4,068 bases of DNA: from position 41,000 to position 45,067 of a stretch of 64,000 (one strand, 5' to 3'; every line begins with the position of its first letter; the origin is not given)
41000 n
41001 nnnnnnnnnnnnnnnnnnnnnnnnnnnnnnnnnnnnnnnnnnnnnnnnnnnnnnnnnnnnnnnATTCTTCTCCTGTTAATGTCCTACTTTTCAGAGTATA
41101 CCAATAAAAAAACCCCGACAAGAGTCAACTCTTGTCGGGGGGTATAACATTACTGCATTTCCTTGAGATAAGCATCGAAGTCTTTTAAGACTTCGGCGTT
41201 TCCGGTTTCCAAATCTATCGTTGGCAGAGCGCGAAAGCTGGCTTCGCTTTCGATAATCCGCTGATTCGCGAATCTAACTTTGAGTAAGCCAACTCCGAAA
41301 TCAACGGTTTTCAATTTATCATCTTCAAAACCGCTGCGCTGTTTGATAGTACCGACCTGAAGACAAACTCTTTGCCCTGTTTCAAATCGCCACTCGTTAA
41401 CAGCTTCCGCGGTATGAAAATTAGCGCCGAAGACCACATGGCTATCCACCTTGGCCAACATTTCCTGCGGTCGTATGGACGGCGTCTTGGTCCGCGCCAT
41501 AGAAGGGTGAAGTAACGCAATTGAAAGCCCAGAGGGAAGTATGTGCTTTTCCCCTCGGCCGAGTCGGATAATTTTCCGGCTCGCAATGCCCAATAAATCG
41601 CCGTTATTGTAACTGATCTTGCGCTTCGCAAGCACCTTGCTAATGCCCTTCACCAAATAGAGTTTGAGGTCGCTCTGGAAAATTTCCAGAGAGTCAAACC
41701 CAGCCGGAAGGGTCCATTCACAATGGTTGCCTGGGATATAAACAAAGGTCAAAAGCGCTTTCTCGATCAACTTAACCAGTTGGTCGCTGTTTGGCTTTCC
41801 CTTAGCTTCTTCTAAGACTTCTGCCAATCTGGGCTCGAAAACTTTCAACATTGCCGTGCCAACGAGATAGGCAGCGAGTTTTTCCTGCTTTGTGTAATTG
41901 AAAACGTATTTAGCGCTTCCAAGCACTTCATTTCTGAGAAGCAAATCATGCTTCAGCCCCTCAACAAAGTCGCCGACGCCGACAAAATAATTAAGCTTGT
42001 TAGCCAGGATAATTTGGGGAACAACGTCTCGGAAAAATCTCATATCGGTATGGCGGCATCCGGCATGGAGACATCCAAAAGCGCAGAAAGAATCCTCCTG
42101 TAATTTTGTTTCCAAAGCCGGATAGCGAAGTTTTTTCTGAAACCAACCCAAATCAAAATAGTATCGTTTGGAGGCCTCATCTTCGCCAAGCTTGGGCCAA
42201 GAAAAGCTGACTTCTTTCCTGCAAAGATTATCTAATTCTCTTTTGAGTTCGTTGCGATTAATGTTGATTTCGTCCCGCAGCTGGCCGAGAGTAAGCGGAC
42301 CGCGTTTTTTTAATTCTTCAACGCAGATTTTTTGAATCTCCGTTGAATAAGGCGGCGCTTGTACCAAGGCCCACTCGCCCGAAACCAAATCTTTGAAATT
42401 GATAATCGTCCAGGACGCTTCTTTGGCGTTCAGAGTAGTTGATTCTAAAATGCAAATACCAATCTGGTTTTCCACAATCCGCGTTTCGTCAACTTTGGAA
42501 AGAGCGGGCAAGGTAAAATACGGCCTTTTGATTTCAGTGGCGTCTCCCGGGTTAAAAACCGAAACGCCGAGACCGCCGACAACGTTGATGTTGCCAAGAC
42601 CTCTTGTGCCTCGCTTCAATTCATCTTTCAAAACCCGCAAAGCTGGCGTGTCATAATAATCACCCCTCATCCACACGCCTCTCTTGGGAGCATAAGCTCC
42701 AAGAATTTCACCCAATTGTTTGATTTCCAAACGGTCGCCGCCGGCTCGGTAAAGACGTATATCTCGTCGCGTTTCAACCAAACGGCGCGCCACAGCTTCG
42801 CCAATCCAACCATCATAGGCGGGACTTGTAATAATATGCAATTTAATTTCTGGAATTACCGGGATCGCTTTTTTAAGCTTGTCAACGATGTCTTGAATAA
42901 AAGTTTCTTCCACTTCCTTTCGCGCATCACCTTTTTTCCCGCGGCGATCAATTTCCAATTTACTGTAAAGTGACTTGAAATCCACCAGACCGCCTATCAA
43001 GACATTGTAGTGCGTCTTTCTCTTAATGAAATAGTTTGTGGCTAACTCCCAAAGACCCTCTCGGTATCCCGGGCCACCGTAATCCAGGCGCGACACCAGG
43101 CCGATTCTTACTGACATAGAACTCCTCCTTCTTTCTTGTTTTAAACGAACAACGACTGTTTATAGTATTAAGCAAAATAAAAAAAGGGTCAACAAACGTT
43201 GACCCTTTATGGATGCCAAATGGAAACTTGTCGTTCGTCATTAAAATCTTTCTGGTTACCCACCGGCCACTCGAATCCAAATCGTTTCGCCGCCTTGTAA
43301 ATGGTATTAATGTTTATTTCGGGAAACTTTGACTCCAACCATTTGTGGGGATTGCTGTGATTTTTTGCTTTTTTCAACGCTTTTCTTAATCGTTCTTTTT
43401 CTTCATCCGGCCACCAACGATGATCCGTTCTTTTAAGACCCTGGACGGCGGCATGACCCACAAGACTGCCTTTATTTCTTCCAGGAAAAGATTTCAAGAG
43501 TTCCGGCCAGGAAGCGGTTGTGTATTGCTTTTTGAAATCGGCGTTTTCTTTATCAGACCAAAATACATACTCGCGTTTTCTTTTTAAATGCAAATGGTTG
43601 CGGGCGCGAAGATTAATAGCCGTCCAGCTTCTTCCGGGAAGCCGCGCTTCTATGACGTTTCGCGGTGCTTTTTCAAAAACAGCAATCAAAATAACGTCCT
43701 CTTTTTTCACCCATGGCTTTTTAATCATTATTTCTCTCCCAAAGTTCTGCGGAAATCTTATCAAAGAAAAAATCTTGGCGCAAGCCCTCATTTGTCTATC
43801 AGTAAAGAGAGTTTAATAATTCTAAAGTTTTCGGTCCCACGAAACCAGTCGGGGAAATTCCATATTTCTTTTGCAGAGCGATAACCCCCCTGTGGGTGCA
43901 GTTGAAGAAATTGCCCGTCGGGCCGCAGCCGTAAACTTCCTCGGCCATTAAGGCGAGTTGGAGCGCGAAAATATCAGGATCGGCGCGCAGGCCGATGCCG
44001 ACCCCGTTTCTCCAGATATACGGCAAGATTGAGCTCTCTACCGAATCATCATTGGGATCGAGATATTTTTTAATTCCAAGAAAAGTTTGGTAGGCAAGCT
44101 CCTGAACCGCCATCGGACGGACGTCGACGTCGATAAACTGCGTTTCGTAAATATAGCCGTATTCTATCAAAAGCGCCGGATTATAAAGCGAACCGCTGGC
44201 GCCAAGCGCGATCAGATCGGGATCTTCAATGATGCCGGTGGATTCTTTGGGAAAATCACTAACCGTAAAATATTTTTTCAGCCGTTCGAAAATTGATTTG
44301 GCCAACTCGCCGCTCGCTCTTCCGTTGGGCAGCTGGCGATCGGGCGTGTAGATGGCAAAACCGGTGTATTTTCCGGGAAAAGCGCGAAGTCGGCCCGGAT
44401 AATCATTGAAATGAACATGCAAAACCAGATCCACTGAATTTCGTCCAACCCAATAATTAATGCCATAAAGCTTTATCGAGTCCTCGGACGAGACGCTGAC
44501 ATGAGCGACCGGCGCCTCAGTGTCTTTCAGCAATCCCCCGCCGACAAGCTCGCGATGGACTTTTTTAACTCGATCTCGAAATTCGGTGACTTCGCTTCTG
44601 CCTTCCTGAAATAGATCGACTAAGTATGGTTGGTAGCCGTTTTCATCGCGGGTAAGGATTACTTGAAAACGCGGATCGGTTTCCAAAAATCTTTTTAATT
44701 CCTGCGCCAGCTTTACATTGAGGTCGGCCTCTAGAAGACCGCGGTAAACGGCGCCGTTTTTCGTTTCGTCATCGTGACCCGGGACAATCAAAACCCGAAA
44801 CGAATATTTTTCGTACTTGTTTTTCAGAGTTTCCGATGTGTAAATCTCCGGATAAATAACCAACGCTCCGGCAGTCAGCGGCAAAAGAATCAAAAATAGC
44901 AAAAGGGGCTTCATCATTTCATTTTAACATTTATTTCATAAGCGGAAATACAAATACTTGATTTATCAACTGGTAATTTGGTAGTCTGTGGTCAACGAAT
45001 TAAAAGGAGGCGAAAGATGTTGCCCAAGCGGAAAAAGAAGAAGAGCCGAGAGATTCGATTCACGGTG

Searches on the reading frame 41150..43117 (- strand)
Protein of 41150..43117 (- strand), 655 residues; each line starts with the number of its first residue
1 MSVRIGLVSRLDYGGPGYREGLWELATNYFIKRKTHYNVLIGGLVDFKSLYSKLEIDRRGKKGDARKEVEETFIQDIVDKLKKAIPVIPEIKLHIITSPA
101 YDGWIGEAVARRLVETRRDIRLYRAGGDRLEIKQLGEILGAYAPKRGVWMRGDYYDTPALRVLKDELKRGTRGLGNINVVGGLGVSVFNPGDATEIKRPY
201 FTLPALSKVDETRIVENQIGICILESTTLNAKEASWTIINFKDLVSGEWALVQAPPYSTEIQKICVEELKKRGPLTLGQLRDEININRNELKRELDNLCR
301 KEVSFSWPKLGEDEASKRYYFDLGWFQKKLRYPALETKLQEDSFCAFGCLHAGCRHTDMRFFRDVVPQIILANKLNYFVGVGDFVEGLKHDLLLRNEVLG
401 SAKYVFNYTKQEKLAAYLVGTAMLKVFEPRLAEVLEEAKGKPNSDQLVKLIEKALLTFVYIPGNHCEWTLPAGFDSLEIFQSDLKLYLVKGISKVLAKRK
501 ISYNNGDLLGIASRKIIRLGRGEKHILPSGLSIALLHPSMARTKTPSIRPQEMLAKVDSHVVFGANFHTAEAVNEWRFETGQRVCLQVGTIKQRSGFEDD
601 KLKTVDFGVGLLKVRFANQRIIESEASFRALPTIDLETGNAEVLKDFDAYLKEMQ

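Call 3: search_protein_families(library=pfam, proteins=[window:41150-43117:-], max_evalue=0.1)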
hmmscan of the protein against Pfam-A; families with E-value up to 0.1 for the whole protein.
window:41150-43117:- (655 aa): 0 families

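Call 4: search_protein_families(library=padloc, proteins=[window:41150-43117:-], max_evalue=0.1)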
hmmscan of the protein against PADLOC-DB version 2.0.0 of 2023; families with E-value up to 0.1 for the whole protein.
window:41150-43117:- (655 aa): 0 families

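Call 12: find_homologous_proteins(query=window:41150-43117:-, max_evalue=0.001)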
Query window:41150-43117:- (655 aa): 102 proteins with E <= 0.001 among 8000 candidates.
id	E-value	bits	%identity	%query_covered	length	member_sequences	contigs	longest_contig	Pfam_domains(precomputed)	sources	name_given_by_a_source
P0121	0.0e+0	1492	100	100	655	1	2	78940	-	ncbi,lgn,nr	ncbi:MAG: hypothetical protein HYT03_01840 [Candidatus Harrisonbacteria bacterium]|nr:hypothetical p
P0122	3.4e-238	810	56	99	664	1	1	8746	-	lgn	-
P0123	1.6e-229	782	54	99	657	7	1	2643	-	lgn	-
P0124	9.4e-228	776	55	99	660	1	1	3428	-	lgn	-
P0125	2.3e-225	768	54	98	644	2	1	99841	-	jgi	-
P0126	4.3e-225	767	52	99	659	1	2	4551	-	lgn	-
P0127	1.4e-222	759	54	99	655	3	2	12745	-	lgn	-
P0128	2.5e-221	755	53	99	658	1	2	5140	-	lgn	-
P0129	4.2e-221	754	54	99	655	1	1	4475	-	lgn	-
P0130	8.3e-221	753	53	99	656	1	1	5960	-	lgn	-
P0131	1.8e-220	752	52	99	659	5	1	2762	-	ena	-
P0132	5.0e-219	747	51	99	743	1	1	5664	-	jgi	-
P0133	8.6e-215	733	50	99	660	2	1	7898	-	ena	-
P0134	2.2e-213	728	51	99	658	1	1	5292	-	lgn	-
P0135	3.3e-213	728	51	99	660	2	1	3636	-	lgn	-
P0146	7.3e-197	674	51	99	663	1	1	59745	-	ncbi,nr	ncbi:helix-turn-helix transcriptional regulator [Candidatus Kaiserbacteria bacterium]|nr:helix-turn-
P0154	8.4e-165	568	44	99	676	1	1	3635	PF00149.34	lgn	-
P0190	2.3e-116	408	36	96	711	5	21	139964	-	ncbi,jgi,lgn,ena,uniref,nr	ncbi:MAG: hypothetical protein A3I26_03875 [Candidatus Yanofskybacteria bacterium RIFCSPLOWO2_02_FUL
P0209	2.9e-96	341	34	99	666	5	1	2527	PF00149.34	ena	-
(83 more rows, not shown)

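Call 14: find_encoding_contigs(protein=P0125, flank=6000, max_places=2)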
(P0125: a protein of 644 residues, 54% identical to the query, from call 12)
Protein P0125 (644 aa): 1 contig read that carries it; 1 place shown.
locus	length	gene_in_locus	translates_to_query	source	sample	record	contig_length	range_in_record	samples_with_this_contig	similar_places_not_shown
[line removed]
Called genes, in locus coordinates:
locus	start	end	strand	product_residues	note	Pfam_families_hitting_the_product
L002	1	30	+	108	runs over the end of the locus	-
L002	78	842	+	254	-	PF00318:Ribosomal_S2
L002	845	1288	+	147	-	PF00889:EF_TS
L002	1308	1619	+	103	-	-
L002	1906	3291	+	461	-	PF13180:PDZ_2, PF17820:PDZ_6, PF03572:Peptidase_S41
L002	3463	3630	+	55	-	PF00471:Ribosomal_L33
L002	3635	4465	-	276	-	-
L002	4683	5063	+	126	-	-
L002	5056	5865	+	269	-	-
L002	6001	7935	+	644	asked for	-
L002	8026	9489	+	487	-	PF07724:AAA_2, PF07728:AAA_5 (faint), PF07724:AAA_2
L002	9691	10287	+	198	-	-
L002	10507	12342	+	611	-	PF00009:GTP_EFTU, PF01926:MMR_HSR1 (weak), PF22042:EF-G_D2, PF03144:GTP_EFTU_D2, PF00679:EFG_C, PF21018:BipA_C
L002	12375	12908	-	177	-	PF00583:Acetyltransf_1, PF13508:Acetyltransf_7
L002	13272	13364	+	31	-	?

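Call 15: find_encoding_contigs(protein=P0146, flank=6000, max_places=2)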
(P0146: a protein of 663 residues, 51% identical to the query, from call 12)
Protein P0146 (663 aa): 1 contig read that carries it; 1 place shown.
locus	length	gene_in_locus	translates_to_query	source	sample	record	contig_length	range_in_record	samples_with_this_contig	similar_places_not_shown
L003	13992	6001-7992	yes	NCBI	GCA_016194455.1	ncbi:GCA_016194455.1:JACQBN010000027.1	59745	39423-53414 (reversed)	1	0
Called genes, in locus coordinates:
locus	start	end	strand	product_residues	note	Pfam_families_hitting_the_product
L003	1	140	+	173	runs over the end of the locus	PF01894:YjbQ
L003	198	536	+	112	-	PF12797:Fer4_2 (faint), PF12837:Fer4_6 (faint), PF13237:Fer4_10 (faint), PF12800:Fer4_4 (faint), PF13183:Fer4_8 (faint), PF12838:Fer4_7 (weak), PF00037:Fer4, PF11953:DUF3470, +2 more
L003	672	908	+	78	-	PF10276:zf-CHCC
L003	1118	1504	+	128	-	-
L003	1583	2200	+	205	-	PF02525:Flavodoxin_2, PF03358:FMN_red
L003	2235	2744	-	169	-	-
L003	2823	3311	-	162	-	-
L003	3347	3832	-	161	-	-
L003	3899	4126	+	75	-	-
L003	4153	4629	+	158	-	-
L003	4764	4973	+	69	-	PF00313:CSD, PF08206:OB_RNB (weak)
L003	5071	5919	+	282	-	PF00561:Abhydrolase_1, PF00975:Thioesterase (faint), PF12146:Hydrolase_4, PF12697:Abhydrolase_6, PF07819:PGAP1 (faint)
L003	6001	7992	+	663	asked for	-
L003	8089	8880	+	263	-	PF00574:CLP_protease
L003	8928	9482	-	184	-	-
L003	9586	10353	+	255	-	PF02673:BacA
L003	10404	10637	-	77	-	PF04070:DUF378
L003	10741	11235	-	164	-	PF01988:VIT1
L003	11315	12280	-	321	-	PF00291:PALP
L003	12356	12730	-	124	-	PF02261:Asp_decarbox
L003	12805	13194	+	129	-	PF01050:MannoseP_isomer, PF07883:Cupin_2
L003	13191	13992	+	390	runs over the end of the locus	PF04041:Glyco_hydro_130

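Call 16: find_encoding_contigs(protein=P0190, flank=6000, max_places=2)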
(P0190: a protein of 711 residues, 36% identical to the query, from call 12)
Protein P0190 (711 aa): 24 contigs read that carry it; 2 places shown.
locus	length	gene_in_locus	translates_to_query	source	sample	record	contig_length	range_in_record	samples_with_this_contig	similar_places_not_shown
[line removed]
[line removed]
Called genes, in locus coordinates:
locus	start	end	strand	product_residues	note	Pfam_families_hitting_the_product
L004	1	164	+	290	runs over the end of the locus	PF01116:F_bP_aldolase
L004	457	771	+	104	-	-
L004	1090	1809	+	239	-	PF01386:Ribosomal_L25p, PF14693:Ribosomal_TL5_C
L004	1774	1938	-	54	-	-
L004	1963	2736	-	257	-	PF03462:PCRF, PF00472:RF-1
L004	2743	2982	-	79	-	PF01197:Ribosomal_L31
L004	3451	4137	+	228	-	PF00318:Ribosomal_S2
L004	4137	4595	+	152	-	PF00889:EF_TS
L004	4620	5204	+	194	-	PF23914:TPR_CcmH_CycH (weak), PF13431:TPR_17 (faint), PF00515:TPR_1 (weak), PF07719:TPR_2 (weak), PF13181:TPR_8 (weak)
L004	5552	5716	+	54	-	PF00471:Ribosomal_L33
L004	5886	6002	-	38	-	-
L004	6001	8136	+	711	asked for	-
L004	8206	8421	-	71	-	PF12728:HTH_17, PF00376:MerR, PF13411:MerR_1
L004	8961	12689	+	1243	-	?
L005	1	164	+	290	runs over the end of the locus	PF01116:F_bP_aldolase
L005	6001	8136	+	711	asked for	-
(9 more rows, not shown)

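Call 21: find_related_loci(query=A1, collection=genome_contigs, flank=6000)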
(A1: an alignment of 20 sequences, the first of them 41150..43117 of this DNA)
Query A1 (655 aa) in genome_contigs; peptide patterns used: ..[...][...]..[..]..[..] (x = any residue, [..] = any of these).
65 stretches matched a pattern; 23 encode a relative of the query (tblastn E <= 1e-3); 23 distinct loci.
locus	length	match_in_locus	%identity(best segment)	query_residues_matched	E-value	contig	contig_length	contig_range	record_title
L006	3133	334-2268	54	3-651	0e+0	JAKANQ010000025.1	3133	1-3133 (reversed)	MAG: bacterium isolate WY5.bin81 NODE_73218_length_3133_cov_3.951430, whole genome shotgun sequence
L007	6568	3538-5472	54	3-651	0e+0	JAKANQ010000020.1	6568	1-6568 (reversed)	MAG: bacterium isolate WY5.bin81 NODE_22538_length_6568_cov_6.011334, whole genome shotgun sequence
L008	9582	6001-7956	49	3-652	0e+0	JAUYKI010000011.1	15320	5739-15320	MAG: bacterium isolate C24_metabat.bin.189 C24_k141_929169, whole genome shotgun sequence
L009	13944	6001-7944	51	3-648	0e+0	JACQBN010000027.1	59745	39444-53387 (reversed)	MAG: Candidatus Kaiserbacteria bacterium isolate NC_groundwater_943_Pr1_S-0.2um_59_21 Montesol18-Sp2_coassembly_scaffold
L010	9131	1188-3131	40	3-652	7e-141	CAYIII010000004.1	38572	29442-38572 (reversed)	MAG TPA_asm: uncultured Candidatus Saccharibacteria bacterium isolate ERP119705_co24_1051 genome assembly, contig: NODE_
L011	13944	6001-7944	40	4-628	3e-140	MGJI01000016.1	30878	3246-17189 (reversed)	MAG: Candidatus Yanofskybacteria bacterium RIFCSPHIGHO2_01_FULL_44_17 rifcsphigho2_01_scaffold_2547, whole genome shotgu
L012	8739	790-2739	41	3-647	4e-139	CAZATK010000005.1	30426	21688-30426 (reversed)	MAG TPA_asm: uncultured Candidatus Saccharibacteria bacterium isolate SRP178908_co1_176 genome assembly, contig: NODE_85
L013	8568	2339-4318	38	4-635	4e-139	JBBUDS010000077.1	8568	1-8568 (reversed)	MAG: Patescibacteria group bacterium isolate H41-bin092_1 H41_bin092_1_000000000077, whole genome shotgun sequence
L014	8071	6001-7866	39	2-628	1e-138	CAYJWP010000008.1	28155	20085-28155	MAG TPA_asm: uncultured Candidatus Saccharibacteria bacterium isolate ERP125453_co1_507 genome assembly, contig: NODE_14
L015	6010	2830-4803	37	4-641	2e-138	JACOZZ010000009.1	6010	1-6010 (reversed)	MAG: Candidatus Yanofskybacteria bacterium isolate NC_groundwater_218_Ag_S-0.1um_43_10 S4_GD2017_2_S1_scaffold_9655, who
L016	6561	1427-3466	37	5-647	5e-128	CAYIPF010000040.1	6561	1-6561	MAG TPA_asm: uncultured Candidatus Saccharibacteria bacterium isolate ERP119705_co25_9 genome assembly, contig: NODE_136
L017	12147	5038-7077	36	4-632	1e-127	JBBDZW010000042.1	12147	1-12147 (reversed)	MAG: Candidatus Paceibacterota bacterium isolate LejiaD_43_13 Lejia_D_8097_length_12147_cov_7, whole genome shotgun sequ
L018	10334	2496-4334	41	2-628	1e-144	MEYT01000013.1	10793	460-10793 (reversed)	MAG: Candidatus Azambacteria bacterium RIFCSPLOWO2_01_FULL_46_26 rifcsplowo2_01_scaffold_18277, whole genome shotgun seq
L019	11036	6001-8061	36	3-635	1e-125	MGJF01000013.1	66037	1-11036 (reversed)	MAG: Candidatus Yanofskybacteria bacterium RIFCSPHIGHO2_01_FULL_43_32 rifcsphigho2_01_scaffold_580, whole genome shotgun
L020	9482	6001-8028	35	4-628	1e-125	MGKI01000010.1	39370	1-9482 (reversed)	MAG: Candidatus Yanofskybacteria bacterium RIFCSPLOWO2_01_FULL_42_49 rifcsplowo2_01_scaffold_5210, whole genome shotgun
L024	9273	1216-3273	35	2-647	6e-119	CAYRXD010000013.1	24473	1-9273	MAG TPA_asm: uncultured Candidatus Saccharibacteria bacterium isolate binchicken_co125_168 genome assembly, contig: NODE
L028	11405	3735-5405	33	90-654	2e-82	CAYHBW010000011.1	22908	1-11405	MAG TPA_asm: uncultured Candidatus Saccharibacteria bacterium isolate ERP119705_co11_432 genome assembly, contig: NODE_1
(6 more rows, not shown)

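Call 45: predict_structure(alignment_id=A1)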
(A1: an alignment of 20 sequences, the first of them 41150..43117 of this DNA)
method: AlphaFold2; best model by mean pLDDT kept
length: 655 residues; sequences in the alignment: 20
mean_pLDDT: 90.4   pTM: 0.90
mean pLDDT of the five models: 90.4, 90.0, 88.8, 88.3, 87.2
residues with pLDDT >= 90: 467; 70-90: 162; 50-70: 26; < 50: 0
segments of 3 or more residues with pLDDT < 50: none
pLDDT, mean of each block of 10 residues (from residue 1): 91 94 94 95 95 94 92 96 93 96 96 96 94 90 81 85 87 89 93 89 91 76 92 93 92 92 94 93 91 94 91 91 93 84 96 92 96 97 85 78 72 96 97 87 87 96 84 80 95 92 83 94 91 88 76 93 92 93 95 80 86 95 95 91 93 84
secondary structure, 60 per line:
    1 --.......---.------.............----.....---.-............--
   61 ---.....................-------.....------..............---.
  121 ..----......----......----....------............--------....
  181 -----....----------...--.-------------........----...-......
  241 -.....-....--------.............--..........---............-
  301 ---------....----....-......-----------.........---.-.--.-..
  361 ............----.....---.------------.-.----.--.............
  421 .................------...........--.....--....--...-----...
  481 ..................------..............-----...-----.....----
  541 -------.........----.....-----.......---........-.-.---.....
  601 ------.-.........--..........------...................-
elements in order: E3-9 H20-32 E37-41 H47-58 H64-84 E92-96 H103-116 E120-122 E127-132 E137-142 H147-150 H157-168 E177-180 E186-189 E200-202 E219-226 E235-240 H242-246 H248-251 H260-272 H277-284 H288-299 E310-313 E318-321 H323-328 E340-348 H359-372 E377-381 H408-437 H444-454 E457-461 H464-467 H478-498 H505-515 E516-518 E524-526 E532-536 H548-556 E561-565 E571-577 E581-588 H596-600 E609-617 E620-629 H636-654

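Call 72: search_protein_families(library=ncbifam, proteins=[window:41150-43117:-], max_evalue=0.01)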
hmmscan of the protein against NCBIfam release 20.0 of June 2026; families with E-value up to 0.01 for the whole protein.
window:41150-43117:- (655 aa): 0 families

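Call 86: search_protein_families(library=pfam, proteins=[L010:4536-5666:+, L010:5641-7551:+, L018:4555-4998:+, L002:9691-10287:+, L016:3608-4507:+, L003:8089-8880:+, L024:3307-4320:+], max_evalue=0.001)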
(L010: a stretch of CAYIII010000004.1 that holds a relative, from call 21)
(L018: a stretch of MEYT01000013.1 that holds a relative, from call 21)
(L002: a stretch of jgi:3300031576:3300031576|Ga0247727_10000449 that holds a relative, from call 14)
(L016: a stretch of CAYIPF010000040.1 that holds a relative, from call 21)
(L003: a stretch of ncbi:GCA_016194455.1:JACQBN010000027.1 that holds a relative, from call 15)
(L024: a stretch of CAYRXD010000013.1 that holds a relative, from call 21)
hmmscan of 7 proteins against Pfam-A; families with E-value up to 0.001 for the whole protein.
L010:4536-5666:+ (377 aa): 1 family
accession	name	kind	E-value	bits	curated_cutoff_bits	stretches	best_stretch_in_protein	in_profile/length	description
PF04041.19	Glyco_hydro_130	-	2.2e-41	142.3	26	1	58-373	3-316/320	beta-1,4-mannooligosaccharide phosphorylase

L010:5641-7551:+ (637 aa): 2 families
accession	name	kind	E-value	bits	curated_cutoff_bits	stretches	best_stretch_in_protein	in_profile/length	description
PF04041.19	Glyco_hydro_130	-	4.2e-102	341.8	26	2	341-630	29-316/320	beta-1,4-mannooligosaccharide phosphorylase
PF00251.26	Glyco_hydro_32N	-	6.6e-05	23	22.1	0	59-136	39-119/307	Glycosyl hydrolases family 32 N-terminal domain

L018:4555-4998:+ (148 aa): 0 families

L002:9691-10287:+ (198 aa): 0 families

L016:3608-4507:+ (300 aa): 0 families

L003:8089-8880:+ (263 aa): 1 family
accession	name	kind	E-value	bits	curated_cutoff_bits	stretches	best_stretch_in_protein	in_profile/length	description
PF00574.28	CLP_protease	-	1.4e-13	51.6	20.2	1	63-229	25-180/182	Clp protease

L024:3307-4320:+ (338 aa): 0 families

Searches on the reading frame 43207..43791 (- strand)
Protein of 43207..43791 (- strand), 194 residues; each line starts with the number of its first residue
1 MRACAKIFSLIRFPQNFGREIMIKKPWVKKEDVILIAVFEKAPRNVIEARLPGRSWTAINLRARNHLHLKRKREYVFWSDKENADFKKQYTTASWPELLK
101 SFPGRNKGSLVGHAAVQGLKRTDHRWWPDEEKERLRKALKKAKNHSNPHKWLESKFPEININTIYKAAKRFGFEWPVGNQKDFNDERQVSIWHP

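Call 3: search_protein_families(library=pfam, proteins=[window:43207-43791:-], max_evalue=0.1)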
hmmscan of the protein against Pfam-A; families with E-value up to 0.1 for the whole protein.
window:43207-43791:- (194 aa): 1 family
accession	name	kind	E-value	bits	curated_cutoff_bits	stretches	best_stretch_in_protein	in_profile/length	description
PF16678.12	UBA_HOIP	-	0.08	13.3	22.4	0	133-171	24-61/152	HOIP UBA domain pair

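Call 4: search_protein_families(library=padloc, proteins=[window:43207-43791:-], max_evalue=0.1)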
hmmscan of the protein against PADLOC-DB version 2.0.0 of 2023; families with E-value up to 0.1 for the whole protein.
window:43207-43791:- (194 aa): 0 families

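Call 72: search_protein_families(library=ncbifam, proteins=[window:43207-43791:-], max_evalue=0.01)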
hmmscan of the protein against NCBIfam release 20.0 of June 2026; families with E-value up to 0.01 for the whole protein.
window:43207-43791:- (194 aa): 0 families

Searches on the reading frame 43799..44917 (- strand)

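Call 3: search_protein_families(library=pfam, proteins=[window:43799-44917:-], max_evalue=0.1)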
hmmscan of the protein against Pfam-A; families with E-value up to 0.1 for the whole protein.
window:43799-44917:- (372 aa): 2 families
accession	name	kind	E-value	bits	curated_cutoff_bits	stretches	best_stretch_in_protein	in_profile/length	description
PF01520.23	Amidase_3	-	1.8e-14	54.6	27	1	42-282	1-172/174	N-acetylmuramoyl-L-alanine amidase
PF01471.23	PG_binding_1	-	2.1e-06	28.2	23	1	314-368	3-57/57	Putative peptidoglycan binding domain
